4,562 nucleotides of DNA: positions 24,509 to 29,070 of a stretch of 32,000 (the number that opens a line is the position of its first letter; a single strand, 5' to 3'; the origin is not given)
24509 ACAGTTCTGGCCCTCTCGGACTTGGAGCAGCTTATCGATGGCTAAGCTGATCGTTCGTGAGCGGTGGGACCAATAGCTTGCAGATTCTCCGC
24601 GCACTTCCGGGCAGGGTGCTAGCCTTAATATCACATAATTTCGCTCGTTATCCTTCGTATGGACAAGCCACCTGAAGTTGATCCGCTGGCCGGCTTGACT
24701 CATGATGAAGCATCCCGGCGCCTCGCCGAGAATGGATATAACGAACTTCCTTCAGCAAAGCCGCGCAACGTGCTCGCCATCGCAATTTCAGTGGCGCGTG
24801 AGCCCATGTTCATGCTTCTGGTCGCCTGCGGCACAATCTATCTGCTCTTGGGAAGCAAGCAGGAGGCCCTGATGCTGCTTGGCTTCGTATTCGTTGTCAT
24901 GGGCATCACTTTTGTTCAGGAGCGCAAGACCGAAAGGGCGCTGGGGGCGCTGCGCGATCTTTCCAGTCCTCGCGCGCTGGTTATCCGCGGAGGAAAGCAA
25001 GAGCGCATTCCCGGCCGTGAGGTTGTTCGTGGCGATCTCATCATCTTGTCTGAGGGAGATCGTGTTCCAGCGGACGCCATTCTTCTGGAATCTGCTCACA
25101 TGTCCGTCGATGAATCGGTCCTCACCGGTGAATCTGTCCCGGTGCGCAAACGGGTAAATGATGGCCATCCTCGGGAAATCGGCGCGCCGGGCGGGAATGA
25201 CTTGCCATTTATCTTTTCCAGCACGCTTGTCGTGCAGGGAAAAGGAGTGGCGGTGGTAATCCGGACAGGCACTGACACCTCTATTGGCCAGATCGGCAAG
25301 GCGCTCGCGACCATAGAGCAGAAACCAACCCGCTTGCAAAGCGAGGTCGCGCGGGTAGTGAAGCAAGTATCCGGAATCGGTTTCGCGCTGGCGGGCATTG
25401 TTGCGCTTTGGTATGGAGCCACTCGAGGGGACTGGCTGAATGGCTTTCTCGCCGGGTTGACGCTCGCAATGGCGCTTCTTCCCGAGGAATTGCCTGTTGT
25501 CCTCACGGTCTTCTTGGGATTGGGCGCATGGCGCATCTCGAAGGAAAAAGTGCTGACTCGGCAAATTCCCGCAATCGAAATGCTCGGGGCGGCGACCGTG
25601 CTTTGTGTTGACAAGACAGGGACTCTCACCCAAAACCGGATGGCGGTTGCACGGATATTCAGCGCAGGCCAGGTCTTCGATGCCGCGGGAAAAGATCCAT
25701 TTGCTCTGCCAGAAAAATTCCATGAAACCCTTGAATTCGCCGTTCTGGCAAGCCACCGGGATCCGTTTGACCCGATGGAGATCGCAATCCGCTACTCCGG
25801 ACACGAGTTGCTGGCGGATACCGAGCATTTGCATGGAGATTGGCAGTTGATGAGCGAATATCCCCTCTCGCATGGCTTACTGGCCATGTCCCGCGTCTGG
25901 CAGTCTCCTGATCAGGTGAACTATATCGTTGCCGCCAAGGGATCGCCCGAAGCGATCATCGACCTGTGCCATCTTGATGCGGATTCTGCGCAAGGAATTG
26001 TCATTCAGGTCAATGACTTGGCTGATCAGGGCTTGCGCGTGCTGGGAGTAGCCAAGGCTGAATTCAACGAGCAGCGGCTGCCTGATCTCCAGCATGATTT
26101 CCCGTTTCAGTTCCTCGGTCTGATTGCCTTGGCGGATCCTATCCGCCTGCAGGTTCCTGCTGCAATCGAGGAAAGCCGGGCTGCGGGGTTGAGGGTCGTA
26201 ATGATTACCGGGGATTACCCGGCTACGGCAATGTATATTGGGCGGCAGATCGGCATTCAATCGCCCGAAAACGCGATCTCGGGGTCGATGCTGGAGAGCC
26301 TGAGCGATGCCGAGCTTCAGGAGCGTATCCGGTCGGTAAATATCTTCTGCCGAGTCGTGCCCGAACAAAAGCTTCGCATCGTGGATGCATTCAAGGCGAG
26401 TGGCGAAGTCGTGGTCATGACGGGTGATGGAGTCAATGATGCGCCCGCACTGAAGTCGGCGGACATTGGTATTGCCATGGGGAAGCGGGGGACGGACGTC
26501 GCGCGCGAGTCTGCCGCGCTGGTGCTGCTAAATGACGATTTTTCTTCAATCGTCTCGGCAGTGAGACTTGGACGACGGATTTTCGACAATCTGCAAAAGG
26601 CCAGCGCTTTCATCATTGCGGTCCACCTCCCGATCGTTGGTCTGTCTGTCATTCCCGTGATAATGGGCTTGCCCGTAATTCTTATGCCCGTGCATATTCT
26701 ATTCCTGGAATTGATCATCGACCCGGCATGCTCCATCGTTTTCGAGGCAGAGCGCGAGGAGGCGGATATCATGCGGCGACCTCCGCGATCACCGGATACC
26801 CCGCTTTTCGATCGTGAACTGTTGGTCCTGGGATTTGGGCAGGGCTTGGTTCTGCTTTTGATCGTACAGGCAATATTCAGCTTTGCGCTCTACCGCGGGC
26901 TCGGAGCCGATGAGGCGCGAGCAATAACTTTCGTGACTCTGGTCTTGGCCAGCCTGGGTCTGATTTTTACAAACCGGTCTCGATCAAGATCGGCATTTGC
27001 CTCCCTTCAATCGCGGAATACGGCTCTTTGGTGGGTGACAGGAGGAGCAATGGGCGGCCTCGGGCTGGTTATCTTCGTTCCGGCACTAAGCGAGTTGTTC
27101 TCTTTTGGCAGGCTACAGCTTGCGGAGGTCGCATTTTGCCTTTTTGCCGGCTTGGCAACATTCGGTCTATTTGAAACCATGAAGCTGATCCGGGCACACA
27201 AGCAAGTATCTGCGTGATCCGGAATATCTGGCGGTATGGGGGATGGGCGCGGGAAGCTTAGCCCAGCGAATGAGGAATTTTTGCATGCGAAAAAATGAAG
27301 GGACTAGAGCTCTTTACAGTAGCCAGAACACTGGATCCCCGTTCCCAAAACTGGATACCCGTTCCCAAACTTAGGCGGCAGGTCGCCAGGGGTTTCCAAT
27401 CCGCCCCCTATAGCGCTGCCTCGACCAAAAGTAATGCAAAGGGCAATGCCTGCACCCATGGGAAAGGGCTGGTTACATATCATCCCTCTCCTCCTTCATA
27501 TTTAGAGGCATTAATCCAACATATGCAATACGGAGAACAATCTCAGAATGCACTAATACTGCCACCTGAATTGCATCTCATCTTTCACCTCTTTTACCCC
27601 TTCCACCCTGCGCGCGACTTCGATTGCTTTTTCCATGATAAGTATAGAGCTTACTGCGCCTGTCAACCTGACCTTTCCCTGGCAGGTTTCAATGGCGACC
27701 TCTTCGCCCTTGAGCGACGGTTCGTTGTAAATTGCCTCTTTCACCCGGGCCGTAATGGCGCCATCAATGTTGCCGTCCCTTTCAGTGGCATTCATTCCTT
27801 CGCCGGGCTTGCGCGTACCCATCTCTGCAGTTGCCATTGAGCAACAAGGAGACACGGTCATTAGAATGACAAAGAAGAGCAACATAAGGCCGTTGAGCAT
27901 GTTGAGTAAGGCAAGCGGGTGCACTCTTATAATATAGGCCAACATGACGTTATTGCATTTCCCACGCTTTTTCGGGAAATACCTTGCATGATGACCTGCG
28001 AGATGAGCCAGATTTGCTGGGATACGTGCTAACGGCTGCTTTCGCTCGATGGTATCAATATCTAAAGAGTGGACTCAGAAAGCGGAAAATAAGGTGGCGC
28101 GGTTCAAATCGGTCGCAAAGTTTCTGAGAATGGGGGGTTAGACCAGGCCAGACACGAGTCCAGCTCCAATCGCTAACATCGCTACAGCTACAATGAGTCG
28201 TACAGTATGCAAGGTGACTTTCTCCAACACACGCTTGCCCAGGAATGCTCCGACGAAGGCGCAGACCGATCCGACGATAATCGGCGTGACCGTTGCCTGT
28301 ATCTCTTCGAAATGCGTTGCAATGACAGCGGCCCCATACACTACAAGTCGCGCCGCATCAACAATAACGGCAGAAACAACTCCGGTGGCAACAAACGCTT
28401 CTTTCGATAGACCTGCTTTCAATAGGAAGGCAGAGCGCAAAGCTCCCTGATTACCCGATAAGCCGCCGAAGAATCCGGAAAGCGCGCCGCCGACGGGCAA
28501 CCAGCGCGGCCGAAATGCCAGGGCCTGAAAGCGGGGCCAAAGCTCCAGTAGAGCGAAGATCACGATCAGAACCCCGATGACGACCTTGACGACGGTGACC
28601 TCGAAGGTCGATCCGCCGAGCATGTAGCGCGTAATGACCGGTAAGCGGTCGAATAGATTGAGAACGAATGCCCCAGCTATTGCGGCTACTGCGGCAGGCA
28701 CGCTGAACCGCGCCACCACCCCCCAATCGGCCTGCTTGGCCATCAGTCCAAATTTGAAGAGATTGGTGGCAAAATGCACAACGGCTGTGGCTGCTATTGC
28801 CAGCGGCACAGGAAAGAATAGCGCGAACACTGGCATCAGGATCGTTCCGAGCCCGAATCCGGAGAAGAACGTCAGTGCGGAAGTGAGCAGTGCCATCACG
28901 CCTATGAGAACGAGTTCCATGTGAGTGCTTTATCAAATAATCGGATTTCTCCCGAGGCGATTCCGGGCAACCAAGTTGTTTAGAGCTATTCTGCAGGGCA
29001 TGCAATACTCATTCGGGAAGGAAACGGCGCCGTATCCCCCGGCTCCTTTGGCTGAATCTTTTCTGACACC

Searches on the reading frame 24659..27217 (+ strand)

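Call 16: search_protein_families(library=pfam, proteins=[window:24659-27217:+], max_evalue=0.001)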
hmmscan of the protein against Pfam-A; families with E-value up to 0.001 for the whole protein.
window:24659-27217:+ (852 aa): 5 families
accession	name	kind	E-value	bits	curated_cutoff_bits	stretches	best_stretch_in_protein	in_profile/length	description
PF00122.25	E1-E2_ATPase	-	1.3e-43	149.1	28.1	1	101-295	2-180/181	E1-E2 ATPase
PF00689.26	Cation_ATPase_C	-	1.3e-37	129.7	27.3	1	672-844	1-175/175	Cation transporting ATPase, C-terminus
PF00702.32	Hydrolase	-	1.8e-19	71.4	26.4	1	314-602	3-191/191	haloacid dehalogenase-like hydrolase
PF00690.31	Cation_ATPase_N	-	7.7e-10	38.7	20.4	1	7-60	15-68/69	Cation transporter/ATPase, N-terminus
PF13246.12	Cation_ATPase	-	2.7e-05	24.5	21.7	1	371-437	22-88/91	Cation transport ATPase (P-type)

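Call 60: search_protein_families(library=ncbifam, proteins=[window:24659-27217:+], max_evalue=0.00001)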
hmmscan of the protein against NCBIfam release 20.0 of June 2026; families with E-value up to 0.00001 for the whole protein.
window:24659-27217:+ (852 aa): 20 families
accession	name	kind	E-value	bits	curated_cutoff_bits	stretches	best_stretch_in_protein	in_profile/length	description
TIGR01522.1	ATPase-IIA2_Ca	equivalog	9.9e-147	490.1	798.3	1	7-846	18-851/854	calcium-transporting P-type ATPase, PMR1-type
TIGR01647.1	ATPase-IIIA_H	equivalog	2.8e-113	379.6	615.5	1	12-778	1-729/755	plasma-membrane proton-efflux P-type ATPase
TIGR01116.1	ATPase-IIA1_Ca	equivalog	1.5e-110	370.6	703.4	2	438-843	421-796/799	calcium-translocating P-type ATPase, SERCA-type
TIGR01523.1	ATPase-IID_K-Na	equivalog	5e-110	368.7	645.05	3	371-745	459-859/997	potassium/sodium efflux P-type ATPase, fungal-type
TIGR01106.1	ATPase-IIC_X-K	subfamily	7.7e-103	345.1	946.1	3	540-745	639-843/997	Na,H/K antiporter P-type ATPase subunit alpha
TIGR01524.1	ATPase-IIIB_Mg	equivalog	2.7e-99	333.2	610.75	1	11-725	32-742/867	magnesium-translocating P-type ATPase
TIGR01517.1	ATPase-IIB_Ca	equivalog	5.8e-94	315.9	507.05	1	7-841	50-876/882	calcium-translocating P-type ATPase, PMCA-type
NF011702.0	PRK15122.1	subfamily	4.8e-86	289.5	975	1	11-725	48-781/907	magnesium-translocating P-type ATPase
TIGR01494.1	ATPase_P-type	subfamily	2.4e-79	267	62.3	4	558-678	361-475/478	HAD-IC family P-type ATPase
TIGR01657.1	P-ATPase-V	hypoth_equivalog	2e-69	234.2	618.25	2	12-539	139-703/1055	ATP13A2 family polyamine export P-type ATPase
TIGR01525.1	ATPase-IB_hvy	subfamily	2.5e-66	224.7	346.25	3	53-335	4-271/560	heavy metal translocating P-type ATPase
TIGR01512.1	ATPase-IB2_Cd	subfamily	3.3e-51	174.5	313.5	2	562-669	367-470/494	cadmium family heavy metal-translocating P-type ATPase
TIGR01511.1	ATPase-IB1_Cu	subfamily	1e-44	153.3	397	2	68-336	44-285/542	copper-translocating P-type ATPase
NF008262.1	PRK11033.1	equivalog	5.1e-40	137.6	1005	2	52-338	182-451/731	zinc/cadmium/mercury/lead-transporting ATPase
NF033775.1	P_type_ZntA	exception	2.9e-33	115.1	1240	2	52-339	187-457/732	Zn(II)/Cd(II)/Pb(II) translocating P-type ATPase ZntA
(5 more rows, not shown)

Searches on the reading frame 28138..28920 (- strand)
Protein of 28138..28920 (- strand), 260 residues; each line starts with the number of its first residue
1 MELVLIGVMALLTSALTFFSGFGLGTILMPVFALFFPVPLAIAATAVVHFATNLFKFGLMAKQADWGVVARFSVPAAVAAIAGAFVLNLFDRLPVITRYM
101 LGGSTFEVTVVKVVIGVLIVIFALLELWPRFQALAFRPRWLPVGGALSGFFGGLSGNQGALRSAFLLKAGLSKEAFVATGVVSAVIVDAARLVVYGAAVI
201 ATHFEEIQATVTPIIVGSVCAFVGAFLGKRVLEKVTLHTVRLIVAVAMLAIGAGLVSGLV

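Call 16: search_protein_families(library=pfam, proteins=[window:28138-28920:-], max_evalue=0.001)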
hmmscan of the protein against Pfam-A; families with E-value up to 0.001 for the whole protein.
window:28138-28920:- (260 aa): 1 family
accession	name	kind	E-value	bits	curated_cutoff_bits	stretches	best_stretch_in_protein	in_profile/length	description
PF01925.25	TauE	-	1.7e-20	74.1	32.6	1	8-254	3-236/237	Sulfite exporter TauE/SafE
